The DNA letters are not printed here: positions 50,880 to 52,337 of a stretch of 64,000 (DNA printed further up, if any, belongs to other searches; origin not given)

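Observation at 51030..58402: Amino-sugar tailoring block: DegT aminotransferase + WecD-like GNAT + two SAM methyltransferases + SDR dehydratase/epimerases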

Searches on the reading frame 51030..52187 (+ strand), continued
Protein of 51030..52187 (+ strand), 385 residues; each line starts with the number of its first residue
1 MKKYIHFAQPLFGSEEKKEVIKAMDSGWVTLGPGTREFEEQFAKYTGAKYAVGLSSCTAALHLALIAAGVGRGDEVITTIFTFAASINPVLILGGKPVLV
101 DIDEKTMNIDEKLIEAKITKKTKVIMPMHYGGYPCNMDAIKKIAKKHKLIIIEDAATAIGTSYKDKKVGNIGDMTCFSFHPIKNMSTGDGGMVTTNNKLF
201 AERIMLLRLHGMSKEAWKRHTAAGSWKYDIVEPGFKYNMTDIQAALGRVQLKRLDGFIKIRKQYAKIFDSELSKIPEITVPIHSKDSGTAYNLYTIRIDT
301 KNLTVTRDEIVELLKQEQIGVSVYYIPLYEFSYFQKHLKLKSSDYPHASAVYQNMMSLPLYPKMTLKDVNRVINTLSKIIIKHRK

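Call 17: find_homologous_proteins(query=window:51030-52187:+, max_evalue=1e-30)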
Query window:51030-52187:+ (385 aa): 7974 proteins with E <= 1e-30 among 8000 candidates; the best 120 are listed.
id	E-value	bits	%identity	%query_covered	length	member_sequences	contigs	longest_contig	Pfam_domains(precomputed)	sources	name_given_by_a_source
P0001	1.7e-255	865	100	100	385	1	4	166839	PF00155.28,PF00266.26,PF01212.28,PF01041.24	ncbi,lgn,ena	-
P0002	2.9e-246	834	97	100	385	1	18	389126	PF00155.28,PF00266.26,PF01212.28,PF01041.24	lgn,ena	-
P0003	2.8e-244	828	95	100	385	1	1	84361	PF00155.28,PF00266.26,PF01212.28,PF01041.24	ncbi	-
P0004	5.8e-244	827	95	100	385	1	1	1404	PF00155.28,PF00266.26,PF01212.28,PF01041.24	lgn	-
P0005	1.7e-243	825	95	100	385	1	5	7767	PF00155.28,PF00266.26,PF01212.28,PF01041.24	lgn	-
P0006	2.0e-243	825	95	100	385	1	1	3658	PF00155.28,PF00266.26,PF01212.28,PF01041.24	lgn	-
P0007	3.0e-242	821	94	100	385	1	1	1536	PF00155.28,PF00266.26,PF01212.28,PF01041.24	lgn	-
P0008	3.2e-242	821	95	100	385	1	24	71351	PF00155.28,PF00266.26,PF01041.24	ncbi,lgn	-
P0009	5.7e-234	794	91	100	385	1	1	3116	PF00155.28,PF01212.28,PF01041.24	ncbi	-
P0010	1.1e-233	793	90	100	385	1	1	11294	PF00155.28,PF00266.26,PF01212.28,PF01041.24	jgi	jgi:dTDP-4-amino-4,6-dideoxygalactose transaminase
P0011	1.6e-233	792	90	100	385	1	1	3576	PF00155.28,PF00266.26,PF01212.28,PF01041.24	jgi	jgi:dTDP-4-amino-4,6-dideoxygalactose transaminase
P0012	4.5e-233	791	91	100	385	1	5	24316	PF00155.28,PF00266.26,PF01212.28,PF01041.24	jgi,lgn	jgi:dTDP-4-amino-4,6-dideoxygalactose transaminase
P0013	7.3e-233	790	90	100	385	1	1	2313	PF01041.24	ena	-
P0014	1.3e-232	789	90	100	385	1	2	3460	PF00155.28,PF00266.26,PF01212.28,PF01041.24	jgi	jgi:dTDP-4-amino-4,6-dideoxygalactose transaminase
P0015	1.4e-232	789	90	100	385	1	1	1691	PF00155.28,PF01212.28,PF01041.24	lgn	-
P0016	2.7e-231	785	90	100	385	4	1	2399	PF00155.28,PF00266.26,PF01212.28,PF01041.24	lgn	-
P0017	8.6e-229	777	88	100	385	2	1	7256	PF00155.28,PF01041.24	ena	-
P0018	7.0e-228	774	89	100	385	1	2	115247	PF00155.28,PF00266.26,PF01212.28,PF01041.24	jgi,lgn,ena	-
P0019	2.7e-226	769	88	100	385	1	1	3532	PF00155.28,PF00266.26,PF01212.28,PF01041.24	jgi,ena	-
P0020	3.6e-215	732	83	100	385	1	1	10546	PF00155.28,PF00266.26,PF01041.24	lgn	-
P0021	1.2e-205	701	79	100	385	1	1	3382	PF00155.28,PF00266.26,PF01053.27,PF01041.24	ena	-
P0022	7.7e-201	685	78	100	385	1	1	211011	PF00155.28,PF00266.26,PF01053.27,PF01041.24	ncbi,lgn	-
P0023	4.7e-183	626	71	100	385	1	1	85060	PF00266.26,PF01053.27,PF01041.24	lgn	-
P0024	4.9e-183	626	71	100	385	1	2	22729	PF00155.28,PF00266.26,PF01212.28,PF01053.27,PF01041.24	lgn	-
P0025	9.0e-178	609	70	100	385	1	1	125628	PF01212.28,PF01053.27,PF01041.24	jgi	-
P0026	8.2e-170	583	67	100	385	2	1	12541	PF00155.28,PF00266.26,PF01212.28,PF01053.27,PF01041.24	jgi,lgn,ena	-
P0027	5.3e-168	577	66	100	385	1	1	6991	PF00155.28,PF00266.26,PF01212.28,PF01053.27,PF01041.24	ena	-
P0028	3.2e-167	574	66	100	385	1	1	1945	PF00155.28,PF00266.26,PF01212.28,PF01053.27,PF01041.24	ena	-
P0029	2.0e-164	565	63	100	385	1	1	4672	PF00155.28,PF01053.27,PF01041.24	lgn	-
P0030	2.2e-164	565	63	100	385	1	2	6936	PF00155.28,PF01041.24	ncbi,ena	-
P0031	2.6e-164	565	64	100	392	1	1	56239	PF00155.28,PF00266.26,PF01053.27,PF01041.24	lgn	-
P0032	3.3e-164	564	63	100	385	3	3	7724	PF00155.28,PF00266.26,PF01053.27,PF01041.24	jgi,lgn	jgi:dTDP-4-amino-4,6-dideoxygalactose transaminase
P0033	1.4e-163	562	89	72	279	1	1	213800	PF01041.24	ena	-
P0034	2.5e-163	561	64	100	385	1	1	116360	PF01212.28,PF01041.24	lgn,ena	-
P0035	5.8e-163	560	63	100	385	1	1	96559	PF00155.28,PF00266.26,PF01212.28,PF01053.27,PF01041.24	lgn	-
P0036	7.4e-163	560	64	100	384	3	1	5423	PF00155.28,PF01212.28,PF01053.27,PF01041.24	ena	-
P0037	1.5e-162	559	65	100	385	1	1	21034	PF00155.28,PF00266.26,PF01212.28,PF01053.27,PF01041.24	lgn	-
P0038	4.3e-162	557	63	100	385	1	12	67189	PF00155.28,PF01041.24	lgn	-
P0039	1.9e-161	555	64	100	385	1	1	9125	PF00155.28,PF00266.26,PF01053.27,PF01041.24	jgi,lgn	-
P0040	3.9e-161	554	63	100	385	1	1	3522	PF00155.28,PF01212.28,PF01053.27,PF01041.24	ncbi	-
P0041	4.0e-161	554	62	100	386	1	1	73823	PF00155.28,PF00266.26,PF01212.28,PF01053.27,PF01041.24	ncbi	-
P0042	5.9e-161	554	63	100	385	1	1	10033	PF00155.28,PF00266.26,PF01053.27,PF01041.24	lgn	-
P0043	8.3e-161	553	62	100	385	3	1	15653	PF00155.28,PF00266.26,PF01053.27,PF01041.24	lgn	-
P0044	2.4e-160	552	65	100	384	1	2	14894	PF00155.28,PF00266.26,PF01053.27,PF01041.24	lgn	-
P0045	3.4e-160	551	64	100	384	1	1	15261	PF00155.28,PF01212.28,PF01053.27,PF01041.24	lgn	-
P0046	1.2e-159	549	63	100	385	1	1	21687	PF00155.28,PF01212.28,PF01053.27,PF01041.24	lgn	-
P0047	1.5e-159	549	61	100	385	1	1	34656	PF00155.28,PF00266.26,PF01212.28,PF01053.27,PF01041.24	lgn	-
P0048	2.2e-159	548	63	99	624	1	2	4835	PF13673.14,PF13420.14,PF00155.28,PF00266.26,PF01212.28,PF01053.27,PF01041.24,PF00583.32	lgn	-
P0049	2.2e-159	548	62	100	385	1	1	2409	PF00155.28,PF01212.28,PF01053.27,PF01041.24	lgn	-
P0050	2.8e-159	548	61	100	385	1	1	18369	PF00155.28,PF00266.26,PF01212.28,PF01053.27,PF01041.24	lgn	-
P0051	3.8e-159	548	61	100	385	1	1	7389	PF00155.28,PF00266.26,PF01212.28,PF01053.27,PF01041.24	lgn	-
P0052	6.4e-159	547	63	100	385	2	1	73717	PF00155.28,PF00266.26,PF01212.28,PF01053.27,PF01041.24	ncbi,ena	-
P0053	1.9e-158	545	63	100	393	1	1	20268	PF00155.28,PF00266.26,PF01053.27,PF01041.24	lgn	-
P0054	2.0e-158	545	61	100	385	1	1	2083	PF00155.28,PF00266.26,PF01212.28,PF01053.27,PF01041.24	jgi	jgi:dTDP-4-amino-4,6-dideoxygalactose transaminase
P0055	2.5e-158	545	63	100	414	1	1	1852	PF00155.28,PF01212.28,PF01053.27,PF01041.24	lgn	-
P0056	4.5e-158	544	62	100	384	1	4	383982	PF00155.28,PF01212.28,PF01053.27,PF01041.24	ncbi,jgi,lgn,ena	-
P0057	4.6e-158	544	62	100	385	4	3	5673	PF00155.28,PF00266.26,PF01053.27,PF01041.24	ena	-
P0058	3.6e-157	541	61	100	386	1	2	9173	PF00266.26,PF01053.27,PF01041.24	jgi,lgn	-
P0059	4.6e-157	541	62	99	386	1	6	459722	PF00266.26,PF01053.27,PF01041.24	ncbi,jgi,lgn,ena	jgi:dTDP-4-amino-4,6-dideoxygalactose transaminase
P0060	5.0e-157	541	61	100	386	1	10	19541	PF00266.26,PF01053.27,PF01041.24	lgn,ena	-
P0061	5.9e-157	540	61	99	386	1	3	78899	PF00266.26,PF01053.27,PF01041.24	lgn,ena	-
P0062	6.4e-157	540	61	100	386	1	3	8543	PF00266.26,PF01053.27,PF01041.24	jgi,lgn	jgi:dTDP-4-amino-4,6-dideoxygalactose transaminase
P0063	7.4e-157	540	61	100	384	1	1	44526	PF00155.28,PF01053.27,PF01041.24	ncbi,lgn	-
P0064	7.5e-157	540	61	99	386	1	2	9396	PF00266.26,PF01053.27,PF01041.24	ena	-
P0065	1.1e-156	540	60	100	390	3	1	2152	PF00155.28,PF01212.28,PF01053.27,PF01041.24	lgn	-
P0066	1.4e-156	539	61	100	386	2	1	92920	PF00155.28,PF00266.26,PF01212.28,PF01053.27,PF01041.24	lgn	-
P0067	1.8e-156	539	61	100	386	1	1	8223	PF00266.26,PF01053.27,PF01041.24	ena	-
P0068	1.8e-156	539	62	99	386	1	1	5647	PF00266.26,PF01053.27,PF01041.24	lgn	-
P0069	2.0e-156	539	63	100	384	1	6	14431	PF00155.28,PF01212.28,PF01053.27,PF01041.24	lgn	-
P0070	2.8e-156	538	60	100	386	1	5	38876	PF00266.26,PF01041.24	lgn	-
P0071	3.1e-156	538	62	100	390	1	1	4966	PF00155.28,PF01212.28,PF01041.24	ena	-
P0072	5.4e-156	537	60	100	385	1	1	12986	PF00155.28,PF00266.26,PF01212.28,PF01053.27,PF01041.24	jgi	jgi:dTDP-4-amino-4,6-dideoxygalactose transaminase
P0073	7.3e-156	537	61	100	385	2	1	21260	PF00155.28,PF01053.27,PF01041.24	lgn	-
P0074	9.4e-156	536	63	100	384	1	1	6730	PF00155.28,PF01212.28,PF01053.27,PF01041.24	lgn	-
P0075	6.1e-155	534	61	100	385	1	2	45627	PF00155.28,PF00266.26,PF01041.24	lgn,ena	-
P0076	1.5e-154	532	61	100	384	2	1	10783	PF00155.28,PF01212.28,PF01053.27,PF01041.24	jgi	-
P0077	3.9e-154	531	61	99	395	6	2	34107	PF01053.27,PF01041.24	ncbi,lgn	-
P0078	1.3e-153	529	62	97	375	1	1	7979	PF00155.28,PF01212.28,PF01053.27,PF01041.24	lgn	-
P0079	3.6e-153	528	61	100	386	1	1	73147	PF00155.28,PF00266.26,PF01212.28,PF01053.27,PF01041.24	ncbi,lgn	-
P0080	3.8e-153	528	59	100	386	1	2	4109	PF00155.28,PF00266.26,PF01041.24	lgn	-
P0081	4.5e-153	528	59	100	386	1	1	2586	PF00155.28,PF00266.26,PF01041.24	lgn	-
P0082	7.0e-153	527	61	100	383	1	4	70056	PF00155.28,PF01041.24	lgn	-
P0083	1.2e-152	526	59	100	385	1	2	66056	PF00155.28,PF00266.26,PF01041.24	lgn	-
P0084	2.1e-152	525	59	100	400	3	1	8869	PF00155.28,PF00266.26,PF01212.28,PF01053.27,PF01041.24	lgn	-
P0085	2.7e-152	525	61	100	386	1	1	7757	PF00155.28,PF01212.28,PF01053.27,PF01041.24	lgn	-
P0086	3.3e-152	525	59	100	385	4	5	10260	PF00155.28,PF00266.26,PF01212.28,PF01053.27,PF01041.24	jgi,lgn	jgi:dTDP-4-amino-4,6-dideoxygalactose transaminase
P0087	4.5e-152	524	59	100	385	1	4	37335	PF00155.28,PF00266.26,PF01212.28,PF01053.27,PF01041.24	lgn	-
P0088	5.5e-152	524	88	68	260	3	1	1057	PF01041.24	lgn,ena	-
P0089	5.6e-152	524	59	100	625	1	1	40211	PF13673.14,PF00155.28,PF13302.14,PF13508.14,PF00266.26,PF01212.28,PF01053.27,PF01041.24,PF00583.32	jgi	jgi:dTDP-4-amino-4,6-dideoxygalactose transaminase/ribosomal protein S18 acetylase RimI-like enzyme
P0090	8.9e-152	523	59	99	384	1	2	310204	PF00155.28,PF01212.28,PF01041.24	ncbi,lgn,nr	ncbi:MAG TPA: DegT/DnrJ/EryC1/StrS family aminotransferase [Candidatus Saccharimonadales bacterium]|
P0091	2.1e-151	522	59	100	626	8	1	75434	PF13673.14,PF00155.28,PF13302.14,PF13508.14,PF01053.27,PF01041.24,PF00583.32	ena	-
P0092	3.9e-151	521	60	100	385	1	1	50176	PF00155.28,PF00266.26,PF01212.28,PF01053.27,PF01041.24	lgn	-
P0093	4.6e-151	521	59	100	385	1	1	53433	PF00155.28,PF00266.26,PF01053.27,PF01041.24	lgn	-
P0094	7.1e-151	520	60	99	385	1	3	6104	PF00155.28,PF00266.26,PF01212.28,PF01053.27,PF01041.24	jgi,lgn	-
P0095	9.2e-151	520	58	100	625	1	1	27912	PF13673.14,PF00155.28,PF13508.14,PF08445.17,PF01041.24,PF00583.32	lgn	-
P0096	1.2e-150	520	60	100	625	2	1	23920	PF13673.14,PF00155.28,PF13508.14,PF08445.17,PF00266.26,PF01053.27,PF01041.24,PF00583.32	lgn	-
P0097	1.5e-150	519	59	100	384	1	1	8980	PF00155.28,PF01041.24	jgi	jgi:dTDP-4-amino-4,6-dideoxygalactose transaminase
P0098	3.1e-150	518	61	100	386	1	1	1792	PF00155.28,PF01212.28,PF01053.27,PF01041.24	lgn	-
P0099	7.6e-150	517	58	100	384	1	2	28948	PF00155.28,PF01053.27,PF01041.24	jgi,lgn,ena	-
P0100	4.8e-148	511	59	100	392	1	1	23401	PF00155.28,PF01053.27,PF01041.24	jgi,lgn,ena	-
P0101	8.0e-148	510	59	100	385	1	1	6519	PF00155.28,PF00266.26,PF01212.28,PF01053.27,PF01041.24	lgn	-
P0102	3.7e-147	508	60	100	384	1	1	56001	PF00155.28,PF01053.27,PF01041.24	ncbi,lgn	-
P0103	4.5e-147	508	61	95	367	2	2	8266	PF00155.28,PF01212.28,PF01053.27,PF01041.24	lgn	-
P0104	4.6e-146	505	62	92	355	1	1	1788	PF00266.26,PF01053.27,PF01041.24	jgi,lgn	jgi:dTDP-4-amino-4,6-dideoxygalactose transaminase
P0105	9.8e-146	504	58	99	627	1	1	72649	PF13673.14,PF00155.28,PF13302.14,PF13508.14,PF01212.28,PF01053.27,PF01041.24,PF00583.32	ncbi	-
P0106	1.1e-145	503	58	99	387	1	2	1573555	PF00155.28,PF01212.28,PF01053.27,PF01041.24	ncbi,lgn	-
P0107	9.8e-145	500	57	100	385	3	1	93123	PF00155.28,PF00266.26,PF01053.27,PF01041.24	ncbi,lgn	-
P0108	3.5e-142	492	59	100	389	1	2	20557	PF00155.28,PF00266.26,PF01212.28,PF01053.27,PF01041.24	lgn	-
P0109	2.2e-140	486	56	99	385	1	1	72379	PF00155.28,PF00266.26,PF01212.28,PF01053.27,PF01041.24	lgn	-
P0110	1.1e-137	477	54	100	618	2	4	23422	PF13673.14,PF13420.14,PF00155.28,PF13302.14,PF13508.14,PF01053.27,PF01041.24,PF00583.32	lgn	-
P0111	3.6e-137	475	57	97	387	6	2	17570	PF00155.28,PF00266.26,PF01041.24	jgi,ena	-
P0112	8.0e-137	474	55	100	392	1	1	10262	PF00155.28,PF00266.26,PF01212.28,PF01053.27,PF01041.24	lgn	-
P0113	4.9e-136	472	57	99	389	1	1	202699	PF00155.28,PF01041.24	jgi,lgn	-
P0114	5.6e-136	471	53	99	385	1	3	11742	PF01041.24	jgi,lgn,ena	-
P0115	6.4e-135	468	54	100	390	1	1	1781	PF00155.28,PF01053.27,PF01041.24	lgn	-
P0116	4.5e-134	465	54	100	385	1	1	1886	PF00155.28,PF00266.26,PF01212.28,PF01053.27,PF01041.24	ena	-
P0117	8.6e-134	464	54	100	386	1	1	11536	PF00155.28,PF01053.27,PF01041.24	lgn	-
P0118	9.9e-133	461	52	99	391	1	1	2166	PF00155.28,PF05889.20,PF00266.26,PF01053.27,PF01041.24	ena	-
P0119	3.5e-131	456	52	100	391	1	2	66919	PF00155.28,PF05889.20,PF00266.26,PF01212.28,PF01053.27,PF01041.24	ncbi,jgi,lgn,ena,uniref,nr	ncbi:UDP-4-amino-4,6-dideoxy-N-acetyl-beta-L-altrosamine transaminase [candidate division WWE3 bacte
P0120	6.0e-131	455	52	98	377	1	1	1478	PF00155.28,PF01053.27,PF01041.24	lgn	-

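Call 20: find_encoding_contigs(protein=P0091, flank=10000, max_places=2)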
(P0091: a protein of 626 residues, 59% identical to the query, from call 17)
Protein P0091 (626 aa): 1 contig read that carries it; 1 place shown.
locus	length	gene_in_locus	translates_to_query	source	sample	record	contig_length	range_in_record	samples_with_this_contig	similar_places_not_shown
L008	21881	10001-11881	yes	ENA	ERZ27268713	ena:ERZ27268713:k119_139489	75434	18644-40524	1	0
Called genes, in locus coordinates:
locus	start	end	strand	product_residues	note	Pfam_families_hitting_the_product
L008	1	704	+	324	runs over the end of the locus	PF01073:3Beta_HSD, PF01370:Epimerase, PF02719:Polysacc_synt_2, PF04321:RmlD_sub_bind, PF07993:NAD_binding_4 (faint), PF13460:NAD_binding_10 (weak), PF16363:GDP_Man_Dehyd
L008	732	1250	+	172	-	-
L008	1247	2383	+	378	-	PF26314:MptA_B_family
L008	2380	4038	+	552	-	PF10131:PTPS_related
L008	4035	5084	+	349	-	PF13439:Glyco_transf_4, PF00534:Glycos_transf_1, PF13692:Glyco_trans_1_4, PF20706:GT4-conflict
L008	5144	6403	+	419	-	-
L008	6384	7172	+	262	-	PF00535:Glycos_transf_2, PF10111:Glyco_tranf_2_2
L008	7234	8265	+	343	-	PF01073:3Beta_HSD, PF01370:Epimerase, PF02719:Polysacc_synt_2 (weak), PF16363:GDP_Man_Dehyd, PF07993:NAD_binding_4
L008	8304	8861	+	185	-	PF00908:dTDP_sugar_isom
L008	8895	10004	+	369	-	PF13439:Glyco_transf_4, PF13579:Glyco_trans_4_4, PF20706:GT4-conflict, PF00534:Glycos_transf_1, PF13692:Glyco_trans_1_4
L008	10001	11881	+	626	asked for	PF00155:Aminotran_1_2, PF01041:DegT_DnrJ_EryC1, PF01053:Cys_Met_Meta_PP (weak), PF13302:Acetyltransf_3 (weak), PF00583:Acetyltransf_1, PF13673:Acetyltransf_10, PF13508:Acetyltransf_7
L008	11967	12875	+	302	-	-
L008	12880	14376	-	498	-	-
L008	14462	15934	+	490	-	-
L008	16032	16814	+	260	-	PF05185:PRMT5 (weak), PF02527:GidB (weak), PF02353:CMAS (weak), PF13489:Methyltransf_23, PF13847:Methyltransf_31, PF08241:Methyltransf_11, PF08242:Methyltransf_12, PF13649:Methyltransf_25, +2 more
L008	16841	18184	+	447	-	PF13231:PMT_2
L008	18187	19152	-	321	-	PF01073:3Beta_HSD, PF01370:Epimerase, PF02719:Polysacc_synt_2, PF04321:RmlD_sub_bind, PF13460:NAD_binding_10 (weak), PF16363:GDP_Man_Dehyd, PF07993:NAD_binding_4 (weak)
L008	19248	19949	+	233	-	PF13489:Methyltransf_23, PF01209:Ubie_methyltran (faint), PF13847:Methyltransf_31, PF08241:Methyltransf_11, PF08242:Methyltransf_12, PF13649:Methyltransf_25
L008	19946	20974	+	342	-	PF00535:Glycos_transf_2, PF10111:Glyco_tranf_2_2, PF13641:Glyco_tranf_2_3, PF13632:Glyco_trans_2_3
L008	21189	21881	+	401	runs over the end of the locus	PF03062:MBOAT, PF13813:MBOAT_2 (weak)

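Call 21: find_encoding_contigs(protein=P0105, flank=10000, max_places=2)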
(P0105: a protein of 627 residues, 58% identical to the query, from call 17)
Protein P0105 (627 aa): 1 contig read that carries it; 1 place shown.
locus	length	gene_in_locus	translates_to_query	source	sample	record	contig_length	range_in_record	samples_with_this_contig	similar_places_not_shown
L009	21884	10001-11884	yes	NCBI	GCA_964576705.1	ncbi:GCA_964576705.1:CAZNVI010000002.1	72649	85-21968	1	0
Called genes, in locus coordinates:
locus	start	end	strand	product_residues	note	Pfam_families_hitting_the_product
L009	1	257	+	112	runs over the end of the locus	?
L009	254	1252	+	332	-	PF01073:3Beta_HSD, PF01370:Epimerase, PF02719:Polysacc_synt_2, PF04321:RmlD_sub_bind, PF16363:GDP_Man_Dehyd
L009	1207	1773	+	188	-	PF18915:DUF5667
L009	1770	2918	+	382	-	PF26314:MptA_B_family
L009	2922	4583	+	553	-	PF10131:PTPS_related, PF09586:YfhO (weak)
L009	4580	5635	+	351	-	PF13439:Glyco_transf_4, PF00534:Glycos_transf_1, PF13692:Glyco_trans_1_4, PF20706:GT4-conflict (faint)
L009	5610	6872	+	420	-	PF01943:Polysacc_synt (weak)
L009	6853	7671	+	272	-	PF00535:Glycos_transf_2, PF10111:Glyco_tranf_2_2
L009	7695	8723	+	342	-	PF01073:3Beta_HSD, PF01370:Epimerase, PF02719:Polysacc_synt_2 (weak), PF04321:RmlD_sub_bind (weak), PF07993:NAD_binding_4, PF16363:GDP_Man_Dehyd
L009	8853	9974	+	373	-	PF13439:Glyco_transf_4, PF20706:GT4-conflict, PF00534:Glycos_transf_1, PF13692:Glyco_trans_1_4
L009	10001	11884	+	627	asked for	PF00155:Aminotran_1_2, PF01041:DegT_DnrJ_EryC1, PF01053:Cys_Met_Meta_PP, PF01212:Beta_elim_lyase (weak), PF13302:Acetyltransf_3 (weak), PF00583:Acetyltransf_1, PF13673:Acetyltransf_10, PF13508:Acetyltransf_7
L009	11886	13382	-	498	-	-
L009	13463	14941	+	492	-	-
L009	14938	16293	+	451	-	PF13231:PMT_2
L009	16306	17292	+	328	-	PF01073:3Beta_HSD, PF01370:Epimerase, PF02719:Polysacc_synt_2, PF04321:RmlD_sub_bind, PF05368:NmrA (weak), PF07993:NAD_binding_4 (weak), PF16363:GDP_Man_Dehyd, PF13460:NAD_binding_10 (weak)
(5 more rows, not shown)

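Call 82: find_encoding_contigs(protein=P0022, flank=10000, max_places=1)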
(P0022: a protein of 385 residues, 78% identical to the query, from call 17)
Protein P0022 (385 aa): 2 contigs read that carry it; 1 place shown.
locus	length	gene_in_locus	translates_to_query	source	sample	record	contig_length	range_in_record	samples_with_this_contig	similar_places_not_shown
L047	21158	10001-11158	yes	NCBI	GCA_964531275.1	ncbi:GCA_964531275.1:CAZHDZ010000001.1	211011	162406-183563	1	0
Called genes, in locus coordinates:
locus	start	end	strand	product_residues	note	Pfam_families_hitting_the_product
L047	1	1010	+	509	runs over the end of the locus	PF13231:PMT_2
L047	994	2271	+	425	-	-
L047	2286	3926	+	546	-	PF13231:PMT_2 (weak)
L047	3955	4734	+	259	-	PF00535:Glycos_transf_2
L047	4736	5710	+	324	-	PF01073:3Beta_HSD, PF01370:Epimerase, PF02719:Polysacc_synt_2, PF04321:RmlD_sub_bind, PF05368:NmrA, PF13460:NAD_binding_10 (weak), PF16363:GDP_Man_Dehyd, PF07993:NAD_binding_4 (weak)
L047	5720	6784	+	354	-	PF13439:Glyco_transf_4, PF20706:GT4-conflict, PF00534:Glycos_transf_1, PF13692:Glyco_trans_1_4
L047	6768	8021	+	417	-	PF01943:Polysacc_synt (weak), PF13440:Polysacc_synt_3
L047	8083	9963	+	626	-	PF00535:Glycos_transf_2, PF13439:Glyco_transf_4, PF20706:GT4-conflict, PF00534:Glycos_transf_1, PF13692:Glyco_trans_1_4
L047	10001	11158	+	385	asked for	PF01041:DegT_DnrJ_EryC1, PF00155:Aminotran_1_2, PF00266:Aminotran_5 (weak), PF01053:Cys_Met_Meta_PP (weak)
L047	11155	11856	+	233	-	PF13420:Acetyltransf_4, PF00583:Acetyltransf_1, PF13673:Acetyltransf_10, PF13508:Acetyltransf_7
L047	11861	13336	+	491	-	-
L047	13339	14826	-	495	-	-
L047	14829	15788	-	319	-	PF00106:adh_short (faint), PF01073:3Beta_HSD, PF01370:Epimerase, PF02719:Polysacc_synt_2, PF04321:RmlD_sub_bind, PF13460:NAD_binding_10 (faint), PF16363:GDP_Man_Dehyd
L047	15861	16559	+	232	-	PF13489:Methyltransf_23, PF13649:Methyltransf_25, PF13847:Methyltransf_31, PF08241:Methyltransf_11, PF08242:Methyltransf_12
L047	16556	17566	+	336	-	PF00535:Glycos_transf_2, PF13641:Glyco_tranf_2_3, PF13632:Glyco_trans_2_3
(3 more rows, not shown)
